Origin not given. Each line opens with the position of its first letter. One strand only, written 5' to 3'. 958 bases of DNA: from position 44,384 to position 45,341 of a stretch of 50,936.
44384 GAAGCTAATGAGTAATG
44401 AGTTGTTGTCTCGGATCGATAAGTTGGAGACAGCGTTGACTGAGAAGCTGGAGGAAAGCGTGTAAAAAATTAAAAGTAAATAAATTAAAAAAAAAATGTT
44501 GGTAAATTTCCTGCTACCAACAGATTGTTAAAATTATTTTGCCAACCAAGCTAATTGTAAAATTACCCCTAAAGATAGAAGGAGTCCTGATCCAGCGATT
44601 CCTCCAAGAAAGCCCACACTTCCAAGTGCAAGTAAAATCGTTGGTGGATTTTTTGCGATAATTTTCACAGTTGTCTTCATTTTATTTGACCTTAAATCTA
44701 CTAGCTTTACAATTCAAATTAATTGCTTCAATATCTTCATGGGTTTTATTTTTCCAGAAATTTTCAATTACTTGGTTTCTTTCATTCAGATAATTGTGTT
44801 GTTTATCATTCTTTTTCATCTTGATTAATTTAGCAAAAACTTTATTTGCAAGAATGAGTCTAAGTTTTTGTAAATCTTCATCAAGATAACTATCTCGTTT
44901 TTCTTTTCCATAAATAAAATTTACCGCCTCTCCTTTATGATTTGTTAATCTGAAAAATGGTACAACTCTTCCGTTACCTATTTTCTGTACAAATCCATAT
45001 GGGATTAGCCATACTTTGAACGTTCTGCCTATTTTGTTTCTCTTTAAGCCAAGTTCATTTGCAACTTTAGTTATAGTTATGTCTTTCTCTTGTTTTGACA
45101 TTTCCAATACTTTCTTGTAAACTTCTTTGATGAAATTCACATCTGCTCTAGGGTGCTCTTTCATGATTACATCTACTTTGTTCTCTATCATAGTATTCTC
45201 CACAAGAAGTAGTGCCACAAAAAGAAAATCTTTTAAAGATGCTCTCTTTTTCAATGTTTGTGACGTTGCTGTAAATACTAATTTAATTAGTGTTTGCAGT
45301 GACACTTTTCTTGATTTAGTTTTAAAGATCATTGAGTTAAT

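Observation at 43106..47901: Minimal (about 4.8 kb) integrase element inserted in tRNA-Gly with no recognisable replication, capsid or transfer genes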

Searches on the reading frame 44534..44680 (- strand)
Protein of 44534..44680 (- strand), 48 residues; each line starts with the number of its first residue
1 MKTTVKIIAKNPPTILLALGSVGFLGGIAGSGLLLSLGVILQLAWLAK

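Call 7: search_protein_families(library=pfam, proteins=[window:44534-44680:-], max_evalue=0.1)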
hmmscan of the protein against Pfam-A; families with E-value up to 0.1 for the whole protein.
window:44534-44680:- (48 aa): 0 families

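Call 8: search_protein_families(library=phrogs, proteins=[window:44534-44680:-], max_evalue=0.1)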
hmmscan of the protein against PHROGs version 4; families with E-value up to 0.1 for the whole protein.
window:44534-44680:- (48 aa): 0 families

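Call 9: search_protein_families(library=ncbifam, proteins=[window:44534-44680:-], max_evalue=0.1)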
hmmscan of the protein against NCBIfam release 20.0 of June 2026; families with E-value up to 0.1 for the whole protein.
window:44534-44680:- (48 aa): 0 families

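Call 16: search_protein_families(library=padloc, proteins=[window:44534-44680:-], max_evalue=1)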
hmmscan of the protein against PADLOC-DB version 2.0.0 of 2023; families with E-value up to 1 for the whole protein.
window:44534-44680:- (48 aa): 0 families
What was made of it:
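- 44534..44680 (-): 48-aa hydrophobic, glycine-rich peptide. Its start lies 2 nt after the wHTH gene's stop, so the two are probably translationally coupled. Function unknown. No family hit (calls 7-9, 16).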

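Call 34: search_protein_families(library=pfam, proteins=[L005:5094-5357:-, L005:5478-6491:+, L005:7034-7975:-, L005:7972-9303:-, L005:10196-10834:-, L021:15562-17622:-, L021:17603-20194:-, L021:20178-21176:-, L081:1584-4073:+, L081:7184-9379:-], max_evalue=0.01)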
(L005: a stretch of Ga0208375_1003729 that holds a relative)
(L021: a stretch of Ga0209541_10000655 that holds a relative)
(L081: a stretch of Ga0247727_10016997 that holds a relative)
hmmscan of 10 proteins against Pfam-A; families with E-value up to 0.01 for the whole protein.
L005:5094-5357:- (87 aa): 0 families

L005:5478-6491:+ (337 aa): 2 families
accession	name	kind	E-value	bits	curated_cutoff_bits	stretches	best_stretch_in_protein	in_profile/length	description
PF13404.12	HTH_AsnC-type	-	1.2e-19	70.3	27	2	187-227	1-41/42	AsnC-type helix-turn-helix domain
PF13412.12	HTH_24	-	1.5e-15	56.9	21.9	2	187-232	1-46/48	Winged helix-turn-helix DNA-binding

L005:7034-7975:- (313 aa): 1 family
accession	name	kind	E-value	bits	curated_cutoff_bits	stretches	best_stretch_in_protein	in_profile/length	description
PF18895.5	T4SS_pilin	-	0.0003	21.2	26.6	1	69-122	12-64/71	Type IV secretion system pilin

L005:7972-9303:- (443 aa): 0 families

L005:10196-10834:- (212 aa): 0 families

L021:15562-17622:- (686 aa): 3 families
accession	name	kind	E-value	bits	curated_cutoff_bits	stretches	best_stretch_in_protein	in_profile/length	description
PF13337.12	BrxL_ATPase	-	3.1e-144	480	25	1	163-476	1-313/313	Lon-like protease BrxL-like, ATPase domain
PF20442.3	BrxL_N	-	1.4e-50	171.1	28.2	1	23-154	1-132/132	BREX system Lon protease-like protein BrxL N-terminal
PF05362.19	Lon_C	-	4.7e-10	39.8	21.1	1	522-680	42-200/205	Lon protease (S16) C-terminal proteolytic domain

L021:17603-20194:- (863 aa): 2 families
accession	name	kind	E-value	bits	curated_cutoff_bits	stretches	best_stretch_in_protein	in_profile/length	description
PF08665.17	PglZ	-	1.5e-54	185.1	25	1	472-646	1-178/179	PglZ domain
PF01663.27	Phosphodiest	-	0.00036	20.7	23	1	570-641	149-222/342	Type I phosphodiesterase / nucleotide pyrophosphatase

L021:20178-21176:- (332 aa): 1 family
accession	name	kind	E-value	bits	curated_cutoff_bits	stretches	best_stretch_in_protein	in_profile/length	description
PF21825.2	crAss001_48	-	0.0059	16.9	24.8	0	277-303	30-56/61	crAss001_48 related protein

L081:1584-4073:+ (829 aa): 0 families

L081:7184-9379:- (731 aa): 2 families
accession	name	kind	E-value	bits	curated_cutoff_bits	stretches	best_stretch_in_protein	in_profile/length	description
PF09250.16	Prim-Pol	-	2.2e-13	51.4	22.8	1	14-144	12-153/158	Bifunctional DNA primase/polymerase, N-terminal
PF08708.16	PriCT_1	-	2.3e-12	46.8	21.1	1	173-231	5-62/67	Primase C terminal 1 (PriCT-1)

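Call 35: search_protein_families(library=pfam, proteins=[L077:1821-3056:-, L077:3348-4490:-, L077:5369-6703:+, L065:14870-16309:-, L065:16425-17567:+, L065:13330-14142:+, L065:11253-11999:-, L065:12001-12693:-, L081:5400-6278:-, L021:13413-14105:-], max_evalue=0.01)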
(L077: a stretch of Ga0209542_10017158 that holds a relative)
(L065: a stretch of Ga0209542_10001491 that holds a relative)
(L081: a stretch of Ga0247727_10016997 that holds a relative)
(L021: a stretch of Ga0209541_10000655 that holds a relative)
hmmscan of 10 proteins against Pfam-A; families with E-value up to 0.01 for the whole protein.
L077:1821-3056:- (411 aa): 1 family
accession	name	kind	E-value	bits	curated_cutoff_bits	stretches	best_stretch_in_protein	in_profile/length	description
PF02661.23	Fic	-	1.1e-13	52.2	24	1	256-358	1-93/93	Fic/DOC family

L077:3348-4490:- (380 aa): 1 family
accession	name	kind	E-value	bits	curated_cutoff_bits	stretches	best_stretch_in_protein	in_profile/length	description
PF12705.13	PDDEXK_1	-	0.00023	21.6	22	1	300-379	120-167/247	PD-(D/E)XK nuclease superfamily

L077:5369-6703:+ (444 aa): 0 families

L065:14870-16309:- (479 aa): 1 family
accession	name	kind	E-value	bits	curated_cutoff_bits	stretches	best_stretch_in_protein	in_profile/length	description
PF09471.16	Peptidase_M64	-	2.3e-05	24.2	26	1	182-244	6-66/302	IgA Peptidase M64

L065:16425-17567:+ (380 aa): 0 families

L065:13330-14142:+ (270 aa): 0 families

L065:11253-11999:- (248 aa): 0 families

L065:12001-12693:- (230 aa): 0 families

L081:5400-6278:- (292 aa): 0 families

L021:13413-14105:- (230 aa): 1 family
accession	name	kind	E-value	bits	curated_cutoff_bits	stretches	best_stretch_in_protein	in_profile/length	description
PF01048.26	PNP_UDP_1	-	3.6e-51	174.3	25.1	1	2-228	1-233/233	Phosphorylase superfamily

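Call 71: search_protein_families(library=pfam, proteins=[L021:11443-11733:-, L081:6286-6684:-, L006:9511-10515:-], max_evalue=0.01)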
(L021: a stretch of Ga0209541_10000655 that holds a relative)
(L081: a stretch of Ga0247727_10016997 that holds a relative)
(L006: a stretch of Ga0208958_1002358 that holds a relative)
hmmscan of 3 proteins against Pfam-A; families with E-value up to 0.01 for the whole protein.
L021:11443-11733:- (96 aa): 0 families

L081:6286-6684:- (132 aa): 0 families

L006:9511-10515:- (334 aa): 0 families

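Call 88: search_protein_families(library=pfam, proteins=[L026:14952-17984:-, L050:12313-15360:-, L051:11449-13890:-, L052:10357-13497:-, L055:18005-20779:-, L057:12098-14779:-, L057:16439-19363:-, L070:14958-17669:-, L023:12610-14718:+, L073:4585-6336:+], max_evalue=0.001)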
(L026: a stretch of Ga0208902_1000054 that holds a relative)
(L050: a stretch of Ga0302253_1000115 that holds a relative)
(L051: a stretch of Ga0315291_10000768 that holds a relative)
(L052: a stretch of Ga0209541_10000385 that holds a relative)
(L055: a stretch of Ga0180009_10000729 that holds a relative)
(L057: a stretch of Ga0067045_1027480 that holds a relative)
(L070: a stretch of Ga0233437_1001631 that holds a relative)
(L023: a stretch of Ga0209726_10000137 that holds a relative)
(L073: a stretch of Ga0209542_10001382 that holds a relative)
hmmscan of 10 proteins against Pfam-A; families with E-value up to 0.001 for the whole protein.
L026:14952-17984:- (1010 aa): 5 families
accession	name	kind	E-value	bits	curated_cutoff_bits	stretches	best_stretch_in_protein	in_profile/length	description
PF18766.7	SWI2_SNF2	-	7.4e-73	245.3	26.7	1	253-481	1-220/221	SWI2/SNF2 ATPase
PF04313.20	HSDR_N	-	8.1e-38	130.7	25.1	1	23-198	17-192/198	Type I restriction enzyme R protein N terminus (HSDR_N)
PF22679.2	T1R_D3-like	-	4.1e-33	115.5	27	1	524-668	4-158/158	Type I restriction enzyme subunit R domain 3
PF04851.21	ResIII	-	1.7e-18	67.5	22.5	1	251-414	5-162/164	Type III restriction enzyme, res subunit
PF00270.35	DEAD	-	2.2e-05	24.7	26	1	276-413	22-159/167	DEAD/DEAH box helicase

L050:12313-15360:- (1015 aa): 8 families
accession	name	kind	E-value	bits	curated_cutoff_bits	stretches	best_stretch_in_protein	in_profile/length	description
PF13414.12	TPR_11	-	5.9e-57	189.5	26.8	6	647-680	8-41/42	TPR repeat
PF13374.12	TPR_10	-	6.4e-14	51.9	27.5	0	587-618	4-35/42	Tetratricopeptide repeat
PF13431.12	TPR_17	-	2.5e-11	43.4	24.4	0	656-681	2-27/34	Tetratricopeptide repeat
PF20308.4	TPR-S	-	1.3e-08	35.8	27.6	0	775-874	5-93/102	Tetratricopeptide Repeats-Sensor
PF25238.1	OGFOD2-like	-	5.7e-06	26.8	31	0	446-476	67-97/123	OGFOD2-like domain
PF21137.3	ANM3_C2H2_Zf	-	0.0006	20.1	27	1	876-904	4-32/46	Protein arginine N-methyltransferase 3, C2H2 zinc finger domain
PF02259.29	FAT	-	0.00064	19.5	24.2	0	723-785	255-329/343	FAT domain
PF13424.12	TPR_12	-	0.00074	20.1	30.1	0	635-705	5-76/77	Tetratricopeptide repeat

L051:11449-13890:- (813 aa): 0 families

L052:10357-13497:- (1046 aa): 4 families
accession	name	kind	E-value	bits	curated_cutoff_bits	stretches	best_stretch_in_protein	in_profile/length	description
PF19044.6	P-loop_TraG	-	4.9e-28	98.3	25.8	1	526-831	27-345/413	TraG P-loop domain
PF01935.23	DUF87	-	2.8e-17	64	23.2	1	513-700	8-182/220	Helicase HerA, central domain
PF12846.13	AAA_10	-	6.5e-16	58.8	27.5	2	526-637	19-138/362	AAA-like domain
PF12666.12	PrgI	-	0.00062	20.7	27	0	9-70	6-75/91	PrgI family protein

L055:18005-20779:- (924 aa): 4 families
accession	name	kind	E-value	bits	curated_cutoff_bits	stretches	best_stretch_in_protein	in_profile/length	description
PF02384.22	N6_Mtase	-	1e-35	124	20.4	1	324-699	5-307/311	N-6 DNA Methylase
PF13588.12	HSDR_N_2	-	2.5e-20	73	25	1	79-180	1-101/110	Type I restriction enzyme R protein N terminus (HSDR_N)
PF07669.17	Eco57I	-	1.6e-12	48.3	25.3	1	405-584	3-165/171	Eco57I restriction-modification methylase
PF01170.24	UPF0020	-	5.2e-07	30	22.3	1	355-419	21-93/197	RMKL-like, methyltransferase domain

L057:12098-14779:- (893 aa): 3 families
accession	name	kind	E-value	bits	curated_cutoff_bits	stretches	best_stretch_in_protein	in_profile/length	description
PF04851.21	ResIII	-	6.3e-23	81.9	22.5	1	13-233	3-163/164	Type III restriction enzyme, res subunit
PF18766.7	SWI2_SNF2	-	3.7e-07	30.5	26.7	1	70-266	27-188/221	SWI2/SNF2 ATPase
PF00271.37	Helicase_C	-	6e-05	23.7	23.5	1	318-419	19-108/110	Helicase conserved C-terminal domain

L057:16439-19363:- (974 aa): 6 families
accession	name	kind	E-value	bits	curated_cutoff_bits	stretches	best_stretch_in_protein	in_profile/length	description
PF00176.29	SNF2-rel_dom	-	1.1e-36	126.8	24.9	1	68-270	17-223/290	SNF2-related domain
PF00271.37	Helicase_C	-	1.2e-20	74.3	23.5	1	455-563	4-110/110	Helicase conserved C-terminal domain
PF04851.21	ResIII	-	4.8e-12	46.5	22.5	1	50-210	3-162/164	Type III restriction enzyme, res subunit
PF00270.35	DEAD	-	7.4e-11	42.5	26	1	70-212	16-162/167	DEAD/DEAH box helicase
PF13872.12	AAA_34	-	2.4e-07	30.4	27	1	67-199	59-206/306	P-loop containing NTP hydrolase pore-1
PF22590.2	Cas3-like_C_2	-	0.0004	21.1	27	0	441-562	3-104/106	CRISPR-associated nuclease/helicase Cas3, C-terminal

L070:14958-17669:- (903 aa): 4 families
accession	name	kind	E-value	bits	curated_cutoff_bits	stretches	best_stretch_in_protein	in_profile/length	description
PF19044.6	P-loop_TraG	-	3.2e-25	89.1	25.8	1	382-731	27-387/413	TraG P-loop domain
PF01935.23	DUF87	-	4.4e-17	63.4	23.2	1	369-569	8-204/220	Helicase HerA, central domain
PF12846.13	AAA_10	-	6.3e-14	52.2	27.5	1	383-681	20-324/362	AAA-like domain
PF11130.14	TraC_F_IV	-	9e-07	28.7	28.1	1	107-297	129-340/375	TraC protein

L023:12610-14718:+ (702 aa): 2 families
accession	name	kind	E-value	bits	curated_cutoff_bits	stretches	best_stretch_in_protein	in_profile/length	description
PF09250.16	Prim-Pol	-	1.1e-16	62.1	22.8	1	10-151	5-155/158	Bifunctional DNA primase/polymerase, N-terminal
PF01807.25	Zn_ribbon_DnaG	-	1.5e-07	31.6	24.9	1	182-222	35-73/98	CHC2 zinc finger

L073:4585-6336:+ (583 aa): 3 families
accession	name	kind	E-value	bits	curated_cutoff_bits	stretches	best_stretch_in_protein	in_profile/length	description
PF00587.30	tRNA-synt_2b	-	8.5e-30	104.6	29.3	1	96-464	3-179/179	tRNA synthetase class II core domain (G, H, P, S and T)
PF04073.20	tRNA_edit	-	3.7e-20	72.7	25.5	1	260-372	4-112/123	Aminoacyl-tRNA editing domain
PF03129.25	HGTP_anticodon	-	1.9e-16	60.4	21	1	480-560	1-81/94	Anticodon binding domain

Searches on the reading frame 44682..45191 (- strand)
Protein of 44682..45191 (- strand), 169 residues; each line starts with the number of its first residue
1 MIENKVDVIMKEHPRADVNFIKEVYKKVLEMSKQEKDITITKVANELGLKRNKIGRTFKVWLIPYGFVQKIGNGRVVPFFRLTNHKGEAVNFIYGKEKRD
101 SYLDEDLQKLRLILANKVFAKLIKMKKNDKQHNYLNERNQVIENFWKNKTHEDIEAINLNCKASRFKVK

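Call 58: search_solved_structures(query=A5, max_evalue=10)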
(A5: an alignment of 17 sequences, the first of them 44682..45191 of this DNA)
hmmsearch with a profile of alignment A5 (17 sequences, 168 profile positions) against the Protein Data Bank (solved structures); distinct sequences matched with E-value up to 10: 118 (the best 60 are shown).
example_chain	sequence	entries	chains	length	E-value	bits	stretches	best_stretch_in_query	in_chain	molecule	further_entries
1ku9_A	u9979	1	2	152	6.3e-05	26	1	36-127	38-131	hypothetical protein MJ223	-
8c7t_A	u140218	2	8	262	0.00011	25.2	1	20-86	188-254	GTP-sensing transcriptional pleiotropic repressor CodY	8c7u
2dbb_A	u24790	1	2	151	0.00021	24.3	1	21-72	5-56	Putative HTH-type transcriptional regulator PH0061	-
8eju_A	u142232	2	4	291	0.00047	23.2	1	28-76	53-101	Transcription regulatory protein (Pca regulon)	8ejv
1q1h_A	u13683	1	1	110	0.00099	22.1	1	24-74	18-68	Transcription Factor E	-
8za5_A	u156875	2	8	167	0.0014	21.6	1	31-125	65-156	MarR-family transcriptional regulator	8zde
9vg2_A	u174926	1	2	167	0.0015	21.5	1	32-125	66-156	MarR-family transcriptional regulator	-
3nrv_A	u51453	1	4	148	0.0018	21.2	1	38-94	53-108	Putative transcriptional regulator (MarR/EmrR family)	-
2b0l_A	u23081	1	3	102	0.0027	20.7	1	22-87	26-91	GTP-sensing transcriptional pleiotropic repressor codY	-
3nqo_A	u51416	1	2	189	0.0036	20.3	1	31-90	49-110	MarR-family transcriptional regulator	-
2d1h_A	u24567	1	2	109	0.0046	19.9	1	29-76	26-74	109aa long hypothetical transcriptional regulator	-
6tey_A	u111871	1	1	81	0.0073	19.3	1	33-82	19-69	DNA-binding protein TubR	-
5yhz_A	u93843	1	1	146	0.0074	19.3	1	36-76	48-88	Zinc transport transcriptional regulator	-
5yhx_A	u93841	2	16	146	0.0074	19.3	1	36-76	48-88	Zinc transport transcriptional regulator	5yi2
5yhy_A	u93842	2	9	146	0.0077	19.2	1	36-76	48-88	Zinc transport transcriptional regulator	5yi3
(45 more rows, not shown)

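Call 59: search_protein_families(library=pfam, alignment_id=A5, max_evalue=0.1)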
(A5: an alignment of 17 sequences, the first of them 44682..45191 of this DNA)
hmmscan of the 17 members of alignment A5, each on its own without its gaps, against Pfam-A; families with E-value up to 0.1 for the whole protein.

A. member 1, window:44682-45191:- (169 aa): 0 families

B. families by the number of members that match (of 17 scanned): 57 families (the first 25 are shown)
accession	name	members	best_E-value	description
PF13545.12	HTH_Crp_2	6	0.031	Crp-like helix-turn-helix domain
PF13730.12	HTH_36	5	8.5e-06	Helix-turn-helix domain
PF09339.16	HTH_IclR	5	2e-05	IclR helix-turn-helix domain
PF01978.25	TrmB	5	5.8e-05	Sugar-specific transcriptional regulator TrmB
PF13412.12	HTH_24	4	1.2e-08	Winged helix-turn-helix DNA-binding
PF01047.28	MarR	4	0.0012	MarR family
PF13384.12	HTH_23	4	0.0069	Homeodomain-like domain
PF13463.12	HTH_27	4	0.0072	Winged helix DNA-binding domain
PF12802.13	MarR_2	3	1.1e-06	MarR family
PF08279.18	HTH_11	2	0.00042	HTH domain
PF02082.26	Rrf2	2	0.0013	Iron-dependent Transcriptional regulator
PF13518.12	HTH_28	2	0.0014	Helix-turn-helix domain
PF25212.1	HVO_A0114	2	0.0037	HVO_A0114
PF08784.17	RPA_C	2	0.0065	Replication protein A C terminal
PF08100.18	Dimerisation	2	0.012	O-methyltransferase dimerisation domain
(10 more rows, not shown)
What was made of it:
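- HTH_36 hits occur in 5 of 17 family members (call 59).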

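Call 62: predict_structure(alignment_id=A5)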
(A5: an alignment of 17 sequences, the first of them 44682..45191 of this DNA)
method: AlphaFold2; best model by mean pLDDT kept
length: 169 residues; sequences in the alignment: 17
mean_pLDDT: 91.7   pTM: 0.62
mean pLDDT of the five models: 91.7, 88.7, 87.5, 83.3, 80.9
residues with pLDDT >= 90: 131; 70-90: 33; 50-70: 5; < 50: 0
segments of 3 or more residues with pLDDT < 50: none
pLDDT, mean of each block of 10 residues (from residue 1): 86 95 97 93 97 97 95 72 93 91 95 96 94 94 91 89 84
secondary structure, 60 per line:
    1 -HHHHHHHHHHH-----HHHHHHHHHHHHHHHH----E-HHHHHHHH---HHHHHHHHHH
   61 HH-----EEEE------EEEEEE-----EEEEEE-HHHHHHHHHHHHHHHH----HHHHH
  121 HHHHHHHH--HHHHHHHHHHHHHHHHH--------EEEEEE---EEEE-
elements in order: H2-12 H18-33 H40-47 H51-62 E68-71 E78-83 E89-94 H96-111 H116-128 H131-147 E156-161 E165-168
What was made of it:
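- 44682..45191 (-): Winged-helix DNA-binding protein, 169 aa. The mechanical ORF runs up to 45332, but homologs align only from residue 48-50 onward. It is a candidate regulator or replication/partition factor. AlphaFold2 model with pLDDT 91.7 (call 62).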

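Call 65: fold_search(model_id=the predicted structure, library=pdb)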
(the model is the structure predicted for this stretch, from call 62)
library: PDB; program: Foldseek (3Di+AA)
matches with E <= 10: 1061; with E <= 0.001: 0
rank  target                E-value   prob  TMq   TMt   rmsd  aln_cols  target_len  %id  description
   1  1u2w_B                1.6e-02  0.80  0.23  0.35  19.2       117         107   15  Crystal Structure of the Staphylococcus aureus pI258 CadC (released 2005-07-12)
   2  2nyx_B                1.7e-02  0.91  0.27  0.31  21.8       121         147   11  Crystal structure of RV1404 from Mycobacterium tuberculosis (released 2006-12-05)
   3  4em0                  2.0e-02  0.75  0.28  0.31  20.4       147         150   15  staphylococcus aureus MarR in complex with salicylate and kanamycin (released 2013-04-17)
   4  5eri                  2.0e-02  0.66  0.26  0.29  21.2       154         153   16  MarR Protein from Peptoclostridium difficile DA00132 (released 2016-11-16)
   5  3f72_B                2.1e-02  0.77  0.23  0.35  19.3       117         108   15  Crystal Structure of the Staphylococcus aureus pI258 CadC Metal Binding Site 2 Mutant (released 2009-04-07)
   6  5jls                  2.4e-02  0.57  0.25  0.31  24.2       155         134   10  Crystal Structure of Adhesin competence repressor (AdcR) from Streptococcus pyogenes (C-terminally His tagged) (released 2017-05-03)
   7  1smt_A                2.5e-02  0.97  0.26  0.43  15.7        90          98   10  SMTB REPRESSOR FROM SYNECHOCOCCUS PCC7942 (released 1997-12-03)
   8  1r1u_B                2.5e-02  0.95  0.29  0.47  18.4       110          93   12  Crystal structure of the metal-sensing transcriptional repressor CzrA from Staphylococcus aureus in the apo-form (released 2004-05-18)
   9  2nyx_A                2.5e-02  0.80  0.26  0.29  21.6       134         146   11  Crystal structure of RV1404 from Mycobacterium tuberculosis (released 2006-12-05)
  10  1r1u_A                2.7e-02  0.95  0.29  0.47  18.4       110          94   12  Crystal structure of the metal-sensing transcriptional repressor CzrA from Staphylococcus aureus in the apo-form (released 2004-05-18)
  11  6cdb_A                2.8e-02  0.95  0.28  0.46  17.8       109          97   12  Crystal Structure of V66L CzrA in the Zn(II)bound state (released 2018-07-11)
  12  3r0a_A                3.0e-02  0.84  0.29  0.39  19.6       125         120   19  Possible transcriptional regulator from Methanosarcina mazei Go1 (gi 21227196) (released 2011-03-23)
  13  6cda                  3.2e-02  0.97  0.26  0.44  15.7        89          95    9  Crystal structure of L34A CzrA in the Zn(II)bound state (released 2018-07-11)
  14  6jbx_B                3.2e-02  0.75  0.27  0.31  20.8       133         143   11  Crystal structure of Streptococcus pneumoniae FabT in complex with DNA (released 2019-07-24)
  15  3bpx_B                3.2e-02  0.69  0.26  0.31  21.8       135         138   12  Crystal Structure of MarR (released 2008-05-20)
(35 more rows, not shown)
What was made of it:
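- Checked: wHTH protein (calls 58, 59, 62, 65).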

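Call 66: fold_search(model_id=the predicted structure, library=viral)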
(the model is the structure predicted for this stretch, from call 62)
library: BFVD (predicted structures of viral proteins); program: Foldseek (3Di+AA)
matches with E <= 10: 867; with E <= 0.001: 0
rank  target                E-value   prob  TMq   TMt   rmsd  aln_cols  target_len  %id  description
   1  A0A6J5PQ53            7.2e-03  0.99  0.27  0.34  19.1        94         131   16  Uncharacterized protein [uncultured Caudovirales phage]
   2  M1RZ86                1.7e-02  0.94  0.30  0.39  17.7       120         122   16  (no name in the UniProt tables at hand)
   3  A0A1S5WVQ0            1.8e-02  0.94  0.28  0.33  19.5       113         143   13  (no name in the UniProt tables at hand)
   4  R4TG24                2.3e-02  0.99  0.28  0.11  12.4        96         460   17  ATPase dynein-related AAA domain-containing protein [Haloarcula hispanica tailed virus 2]
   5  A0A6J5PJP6            2.7e-02  0.97  0.29  0.42  15.4       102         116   16  Uncharacterized protein [uncultured Caudovirales phage]
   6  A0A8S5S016            2.8e-02  0.69  0.24  0.17  11.1       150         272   15  NinG recombination protein [Podoviridae sp. ct8Lf7]
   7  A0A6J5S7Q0            3.6e-02  0.97  0.30  0.45   7.8        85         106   16  Winged helix-turn-helix DNA-binding [uncultured Caudovirales phage]
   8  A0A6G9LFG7            3.9e-02  0.66  0.23  0.30  16.1       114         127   17  (no name in the UniProt tables at hand)
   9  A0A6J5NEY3            4.1e-02  0.92  0.25  0.36  10.2        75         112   17  Uncharacterized protein [uncultured Caudovirales phage]
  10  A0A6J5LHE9            4.4e-02  0.91  0.25  0.42  15.6        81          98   20  Transcription regulator LuxR, C-terminal [uncultured Caudovirales phage]
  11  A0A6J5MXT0            4.7e-02  0.97  0.27  0.45   9.4        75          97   17  Helix-turn-helix domain containing protein [uncultured Caudovirales phage]
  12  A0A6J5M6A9            4.7e-02  0.97  0.29  0.34  10.8        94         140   13  Uncharacterized protein [uncultured Caudovirales phage]
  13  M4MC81                5.3e-02  0.99  0.29  0.44  10.4        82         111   17  (no name in the UniProt tables at hand)
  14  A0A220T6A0            5.6e-02  0.80  0.26  0.19  13.2       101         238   12  DsRNA-binding PKR inhibitor [Eptesipox virus]
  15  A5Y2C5                6.0e-02  0.54  0.27  0.10  15.7       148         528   13  (no name in the UniProt tables at hand)
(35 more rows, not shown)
